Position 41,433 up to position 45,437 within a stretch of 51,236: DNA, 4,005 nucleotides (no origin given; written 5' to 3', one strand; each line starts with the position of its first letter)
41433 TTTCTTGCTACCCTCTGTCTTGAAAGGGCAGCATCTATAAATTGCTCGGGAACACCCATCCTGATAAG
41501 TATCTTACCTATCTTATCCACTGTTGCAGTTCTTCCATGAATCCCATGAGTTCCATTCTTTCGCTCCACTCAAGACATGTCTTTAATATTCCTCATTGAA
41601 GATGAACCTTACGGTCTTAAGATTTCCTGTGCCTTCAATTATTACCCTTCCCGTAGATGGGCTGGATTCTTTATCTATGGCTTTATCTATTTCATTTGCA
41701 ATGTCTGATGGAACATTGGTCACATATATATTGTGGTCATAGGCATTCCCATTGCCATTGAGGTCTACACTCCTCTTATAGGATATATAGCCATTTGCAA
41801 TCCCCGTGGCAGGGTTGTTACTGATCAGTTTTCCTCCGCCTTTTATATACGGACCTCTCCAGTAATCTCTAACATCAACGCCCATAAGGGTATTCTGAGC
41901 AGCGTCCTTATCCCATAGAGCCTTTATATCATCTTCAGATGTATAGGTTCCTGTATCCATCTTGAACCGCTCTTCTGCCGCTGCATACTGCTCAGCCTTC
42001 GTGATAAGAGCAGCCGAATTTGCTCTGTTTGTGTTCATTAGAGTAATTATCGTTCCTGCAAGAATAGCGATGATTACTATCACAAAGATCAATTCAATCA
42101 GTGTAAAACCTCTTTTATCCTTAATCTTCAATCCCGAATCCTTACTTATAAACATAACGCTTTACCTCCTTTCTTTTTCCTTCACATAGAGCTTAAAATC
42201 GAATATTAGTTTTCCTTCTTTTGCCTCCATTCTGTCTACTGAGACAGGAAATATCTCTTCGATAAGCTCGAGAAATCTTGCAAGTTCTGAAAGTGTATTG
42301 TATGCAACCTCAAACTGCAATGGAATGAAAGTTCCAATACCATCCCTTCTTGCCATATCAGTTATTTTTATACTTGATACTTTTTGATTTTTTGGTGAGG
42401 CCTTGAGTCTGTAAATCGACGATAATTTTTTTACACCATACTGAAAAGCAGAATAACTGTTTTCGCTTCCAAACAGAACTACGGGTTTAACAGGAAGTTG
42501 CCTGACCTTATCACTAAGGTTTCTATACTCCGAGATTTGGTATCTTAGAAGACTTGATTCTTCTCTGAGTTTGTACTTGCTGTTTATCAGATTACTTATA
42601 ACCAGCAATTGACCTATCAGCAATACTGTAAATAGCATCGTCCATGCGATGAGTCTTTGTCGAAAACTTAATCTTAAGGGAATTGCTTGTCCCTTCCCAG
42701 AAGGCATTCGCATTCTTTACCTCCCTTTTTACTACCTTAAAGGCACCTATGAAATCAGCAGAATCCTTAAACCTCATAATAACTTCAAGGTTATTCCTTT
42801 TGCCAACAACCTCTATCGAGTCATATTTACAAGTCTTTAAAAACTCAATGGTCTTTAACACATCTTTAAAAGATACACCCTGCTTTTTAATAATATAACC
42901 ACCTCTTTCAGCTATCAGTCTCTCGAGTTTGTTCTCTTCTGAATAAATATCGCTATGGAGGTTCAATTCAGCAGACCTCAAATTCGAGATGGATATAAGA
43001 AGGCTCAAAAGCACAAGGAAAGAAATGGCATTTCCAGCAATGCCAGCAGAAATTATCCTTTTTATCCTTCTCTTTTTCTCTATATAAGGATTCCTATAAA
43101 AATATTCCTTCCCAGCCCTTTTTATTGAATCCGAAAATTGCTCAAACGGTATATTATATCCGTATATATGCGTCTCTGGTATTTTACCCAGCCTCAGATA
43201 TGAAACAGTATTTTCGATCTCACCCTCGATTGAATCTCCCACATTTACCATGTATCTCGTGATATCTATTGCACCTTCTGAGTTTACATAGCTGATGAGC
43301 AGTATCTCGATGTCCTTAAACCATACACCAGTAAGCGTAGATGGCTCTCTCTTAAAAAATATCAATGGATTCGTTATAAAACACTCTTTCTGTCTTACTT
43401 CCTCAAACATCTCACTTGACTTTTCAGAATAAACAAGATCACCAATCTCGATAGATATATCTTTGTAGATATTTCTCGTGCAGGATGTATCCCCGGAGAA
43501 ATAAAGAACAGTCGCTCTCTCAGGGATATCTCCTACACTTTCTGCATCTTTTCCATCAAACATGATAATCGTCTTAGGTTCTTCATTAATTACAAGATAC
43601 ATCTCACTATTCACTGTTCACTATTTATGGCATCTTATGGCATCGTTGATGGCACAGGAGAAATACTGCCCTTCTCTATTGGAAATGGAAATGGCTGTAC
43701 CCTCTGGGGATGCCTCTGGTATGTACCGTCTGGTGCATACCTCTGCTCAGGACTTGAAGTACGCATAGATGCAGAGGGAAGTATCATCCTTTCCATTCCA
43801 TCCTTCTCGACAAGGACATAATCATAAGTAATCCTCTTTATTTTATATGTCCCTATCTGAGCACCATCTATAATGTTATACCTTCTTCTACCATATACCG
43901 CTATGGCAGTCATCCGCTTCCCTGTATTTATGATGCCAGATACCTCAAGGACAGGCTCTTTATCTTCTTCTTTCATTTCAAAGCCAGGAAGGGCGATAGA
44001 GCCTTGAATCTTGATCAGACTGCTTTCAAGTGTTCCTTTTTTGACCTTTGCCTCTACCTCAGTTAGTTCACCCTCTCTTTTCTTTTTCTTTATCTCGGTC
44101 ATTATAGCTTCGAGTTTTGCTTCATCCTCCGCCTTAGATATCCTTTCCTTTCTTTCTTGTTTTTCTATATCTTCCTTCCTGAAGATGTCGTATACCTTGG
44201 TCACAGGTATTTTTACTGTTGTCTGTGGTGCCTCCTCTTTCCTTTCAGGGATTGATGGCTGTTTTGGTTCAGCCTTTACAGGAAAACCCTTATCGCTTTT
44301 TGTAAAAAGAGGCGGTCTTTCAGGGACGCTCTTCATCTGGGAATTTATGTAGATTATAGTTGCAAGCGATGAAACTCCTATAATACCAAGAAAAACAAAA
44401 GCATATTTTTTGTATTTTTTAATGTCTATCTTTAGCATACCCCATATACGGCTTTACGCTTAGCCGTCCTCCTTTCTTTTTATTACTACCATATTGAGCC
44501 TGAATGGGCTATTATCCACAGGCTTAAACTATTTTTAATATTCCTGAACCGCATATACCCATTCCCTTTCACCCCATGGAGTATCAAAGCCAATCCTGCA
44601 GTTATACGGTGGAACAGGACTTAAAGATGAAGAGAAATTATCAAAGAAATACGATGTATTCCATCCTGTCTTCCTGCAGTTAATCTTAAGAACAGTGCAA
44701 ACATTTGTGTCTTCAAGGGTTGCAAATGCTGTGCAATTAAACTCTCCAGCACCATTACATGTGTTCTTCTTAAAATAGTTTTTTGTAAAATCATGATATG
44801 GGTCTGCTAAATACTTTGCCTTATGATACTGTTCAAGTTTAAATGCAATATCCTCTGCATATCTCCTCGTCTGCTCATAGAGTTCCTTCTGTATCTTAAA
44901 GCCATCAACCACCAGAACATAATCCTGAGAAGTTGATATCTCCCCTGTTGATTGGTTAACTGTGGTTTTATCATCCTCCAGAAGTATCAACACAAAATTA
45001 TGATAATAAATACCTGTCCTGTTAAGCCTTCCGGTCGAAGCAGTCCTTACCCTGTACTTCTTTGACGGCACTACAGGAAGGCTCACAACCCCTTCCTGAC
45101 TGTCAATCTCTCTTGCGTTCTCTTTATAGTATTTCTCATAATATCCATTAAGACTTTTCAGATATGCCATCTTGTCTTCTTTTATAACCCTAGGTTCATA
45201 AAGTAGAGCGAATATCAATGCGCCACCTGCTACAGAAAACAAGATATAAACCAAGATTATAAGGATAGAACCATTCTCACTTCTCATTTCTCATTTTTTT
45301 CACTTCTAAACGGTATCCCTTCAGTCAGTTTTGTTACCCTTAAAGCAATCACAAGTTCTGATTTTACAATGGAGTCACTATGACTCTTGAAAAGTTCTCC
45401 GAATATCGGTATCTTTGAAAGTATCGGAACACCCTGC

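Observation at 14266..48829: Sigma factor -> T4P/T2SS-like machine -> F-type T4SS -> coupling protein: one ~34.5-kb co-directional transfer super-array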

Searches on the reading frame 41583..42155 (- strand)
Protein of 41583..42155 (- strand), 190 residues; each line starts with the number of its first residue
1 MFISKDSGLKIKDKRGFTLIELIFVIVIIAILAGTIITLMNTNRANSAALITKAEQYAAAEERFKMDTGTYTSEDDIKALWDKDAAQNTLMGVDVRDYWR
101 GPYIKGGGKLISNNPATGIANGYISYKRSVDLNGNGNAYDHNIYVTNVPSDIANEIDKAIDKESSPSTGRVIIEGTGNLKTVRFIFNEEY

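Call 3: search_protein_families(library=pfam, proteins=[window:41583-42155:-], max_evalue=0.01)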
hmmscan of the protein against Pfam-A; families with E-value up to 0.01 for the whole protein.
window:41583-42155:- (190 aa): 1 family
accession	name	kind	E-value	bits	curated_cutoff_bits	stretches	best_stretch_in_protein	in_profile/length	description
PF07963.17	N_methyl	-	5.5e-08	32.5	21.2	1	12-36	2-26/27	Prokaryotic N-terminal methylation motif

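Call 35: search_protein_families(library=ncbifam, proteins=[window:41583-42155:-], max_evalue=0.1)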
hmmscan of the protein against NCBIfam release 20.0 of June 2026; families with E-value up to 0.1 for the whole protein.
window:41583-42155:- (190 aa): 17 families
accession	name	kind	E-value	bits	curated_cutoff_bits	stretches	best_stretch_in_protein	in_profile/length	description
TIGR01710.1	typeII_sec_gspG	equivalog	7.6e-10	38.9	88.85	1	15-105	1-88/134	type II secretion system major pseudopilin GspG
TIGR01708.2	typeII_sec_gspH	equivalog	2.3e-07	30.9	80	1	15-60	2-46/169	type II secretion system minor pseudopilin GspH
NF041013.1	T4P_ComGE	equivalog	3.8e-07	30.1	49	1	12-65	1-54/83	competence type IV pilus minor pilin ComGE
TIGR02532.1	IV_pilin_GFxxxE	domain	4.2e-07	29.5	16.3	1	14-35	1-22/24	prepilin-type N-terminal cleavage/methylation domain-containing protein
NF007862.0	PRK10574.1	equivalog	6.8e-06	26.3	138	1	12-39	2-29/145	prepilin peptidase-dependent pilin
NF041775.1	typeIV_PilA_Myxo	equivalog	0.00066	19.7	400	1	14-43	10-39/214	type IV pilin protein PilA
TIGR02596.1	TIGR02596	subfamily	0.00081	19.5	70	1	17-56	1-39/196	Verru_Chthon cassette protein D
NF007800.0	PRK10506.1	equivalog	0.0011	18.9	158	1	10-38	4-32/163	prepilin peptidase-dependent protein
TIGR02599.1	TIGR02599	subfamily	0.0026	17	256.5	1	16-66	1-51/361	Verru_Chthon cassette protein C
NF041002.1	pilin_ComGF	equivalog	0.0042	17.3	80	1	15-47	2-34/139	competence type IV pilus minor pilin ComGF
NF038304.1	EPS_HpsC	equivalog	0.0053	16.4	200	1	12-59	18-69/318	hormogonium polysaccharide secretion pseudopilin HpsC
NF040999.1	pilin_ComGC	equivalog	0.0058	16.8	75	1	15-38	2-25/84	competence type IV pilus major pilin ComGC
NF040982.1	ComGD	equivalog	0.0064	16.9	70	1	14-42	1-29/139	competence type IV pilus minor pilin ComGD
TIGR01707.1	gspI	equivalog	0.0072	16.8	44.35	1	16-64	1-49/101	type II secretion system minor pseudopilin GspI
NF006283.1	PRK08455.1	equivalog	0.017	14.8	187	1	12-65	13-66/182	flagellar basal body-associated protein FliL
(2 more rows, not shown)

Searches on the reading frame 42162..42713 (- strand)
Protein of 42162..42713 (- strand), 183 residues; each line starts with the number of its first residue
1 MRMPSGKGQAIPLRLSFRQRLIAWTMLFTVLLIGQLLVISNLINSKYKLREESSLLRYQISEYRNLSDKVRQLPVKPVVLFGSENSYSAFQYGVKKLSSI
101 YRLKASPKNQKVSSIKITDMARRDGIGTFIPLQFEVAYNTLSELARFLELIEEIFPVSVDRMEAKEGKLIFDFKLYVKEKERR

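Call 3: search_protein_families(library=pfam, proteins=[window:42162-42713:-], max_evalue=0.01)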
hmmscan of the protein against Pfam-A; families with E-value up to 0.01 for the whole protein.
window:42162-42713:- (183 aa): 0 families

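Call 35: search_protein_families(library=ncbifam, proteins=[window:42162-42713:-], max_evalue=0.1)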
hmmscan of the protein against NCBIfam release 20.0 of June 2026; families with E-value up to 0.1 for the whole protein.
window:42162-42713:- (183 aa): 1 family
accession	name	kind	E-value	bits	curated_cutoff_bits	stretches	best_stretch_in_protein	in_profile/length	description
NF040576.1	T2SS_GspM_XpsM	equivalog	0.04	13.6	60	0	20-73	1-54/180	type II secretion system protein GspM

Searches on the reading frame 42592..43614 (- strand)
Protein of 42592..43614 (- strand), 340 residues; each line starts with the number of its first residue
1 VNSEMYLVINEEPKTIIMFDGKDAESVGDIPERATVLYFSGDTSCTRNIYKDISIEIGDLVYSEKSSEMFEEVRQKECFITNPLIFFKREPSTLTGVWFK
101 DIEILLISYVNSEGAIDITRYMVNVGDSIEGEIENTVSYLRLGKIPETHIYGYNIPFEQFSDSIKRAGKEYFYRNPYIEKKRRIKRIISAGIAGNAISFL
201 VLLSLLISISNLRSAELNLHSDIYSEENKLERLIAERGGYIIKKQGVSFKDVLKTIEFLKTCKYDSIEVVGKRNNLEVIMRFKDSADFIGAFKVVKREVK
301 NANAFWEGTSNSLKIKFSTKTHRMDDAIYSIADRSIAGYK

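Call 3: search_protein_families(library=pfam, proteins=[window:42592-43614:-], max_evalue=0.01)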
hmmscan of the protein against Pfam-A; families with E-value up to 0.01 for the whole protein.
window:42592-43614:- (340 aa): 0 families

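Call 35: search_protein_families(library=ncbifam, proteins=[window:42592-43614:-], max_evalue=0.1)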
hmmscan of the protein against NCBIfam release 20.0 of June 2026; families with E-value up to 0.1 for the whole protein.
window:42592-43614:- (340 aa): 0 families

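Call 73: predict_structure(protein=window:42592-43614:-)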
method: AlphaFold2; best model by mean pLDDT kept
length: 340 residues; sequences in the alignment: 1
mean_pLDDT: 35.7   pTM: 0.21
mean pLDDT of the five models: 35.7, 34.5, 34.2, 33.5, 26.0
residues with pLDDT >= 90: 0; 70-90: 0; 50-70: 15; < 50: 325
segments of 3 or more residues with pLDDT < 50: 1-21, 23-194, 213-224, 226-249, 251-253, 255-340
pLDDT, mean of each block of 10 residues (from residue 1): 44 43 44 42 32 25 25 28 32 39 40 38 31 25 23 28 32 29 34 49 51 43 43 38 39 46 39 35 37 34 33 34 30 28
secondary structure, 60 per line:
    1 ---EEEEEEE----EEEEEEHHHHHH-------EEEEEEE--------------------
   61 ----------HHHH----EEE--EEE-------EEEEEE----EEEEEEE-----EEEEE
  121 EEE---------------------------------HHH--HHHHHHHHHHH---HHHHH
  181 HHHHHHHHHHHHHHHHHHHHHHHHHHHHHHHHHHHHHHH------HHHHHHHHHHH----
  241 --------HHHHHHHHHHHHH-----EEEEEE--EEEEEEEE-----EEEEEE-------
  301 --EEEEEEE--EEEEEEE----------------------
elements in order: E4-10 E15-20 H21-26 E34-40 H71-74 E79-81 E84-86 E94-99 E104-110 E116-123 H162-172 H176-219 H226-236 H249-261 E267-272 E275-282 E288-293 E303-309 E312-318

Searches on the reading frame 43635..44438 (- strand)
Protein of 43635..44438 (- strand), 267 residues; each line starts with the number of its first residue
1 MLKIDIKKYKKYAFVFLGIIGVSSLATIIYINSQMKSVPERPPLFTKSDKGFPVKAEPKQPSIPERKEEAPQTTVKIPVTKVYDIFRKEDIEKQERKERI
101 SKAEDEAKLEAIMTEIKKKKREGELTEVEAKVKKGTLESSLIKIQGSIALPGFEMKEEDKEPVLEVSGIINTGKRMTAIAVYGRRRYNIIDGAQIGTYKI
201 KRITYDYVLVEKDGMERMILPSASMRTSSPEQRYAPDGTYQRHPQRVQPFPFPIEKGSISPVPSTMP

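Call 3: search_protein_families(library=pfam, proteins=[window:43635-44438:-], max_evalue=0.01)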
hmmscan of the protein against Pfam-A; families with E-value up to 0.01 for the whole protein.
window:43635-44438:- (267 aa): 0 families

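Call 35: search_protein_families(library=ncbifam, proteins=[window:43635-44438:-], max_evalue=0.1)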
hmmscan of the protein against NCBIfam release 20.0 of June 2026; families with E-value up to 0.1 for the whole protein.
window:43635-44438:- (267 aa): 0 families

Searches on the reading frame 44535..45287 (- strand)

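Call 3: search_protein_families(library=pfam, proteins=[window:44535-45287:-], max_evalue=0.01)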
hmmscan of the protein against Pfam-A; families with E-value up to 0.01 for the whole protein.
window:44535-45287:- (250 aa): 0 families

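Call 35: search_protein_families(library=ncbifam, proteins=[window:44535-45287:-], max_evalue=0.1)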
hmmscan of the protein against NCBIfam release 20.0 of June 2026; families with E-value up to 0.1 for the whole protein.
window:44535-45287:- (250 aa): 1 family
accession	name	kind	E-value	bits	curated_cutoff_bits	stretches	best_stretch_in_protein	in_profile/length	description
TIGR03388.1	ascorbase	equivalog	0.024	13.3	614.8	1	47-111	181-246/542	L-ascorbate oxidase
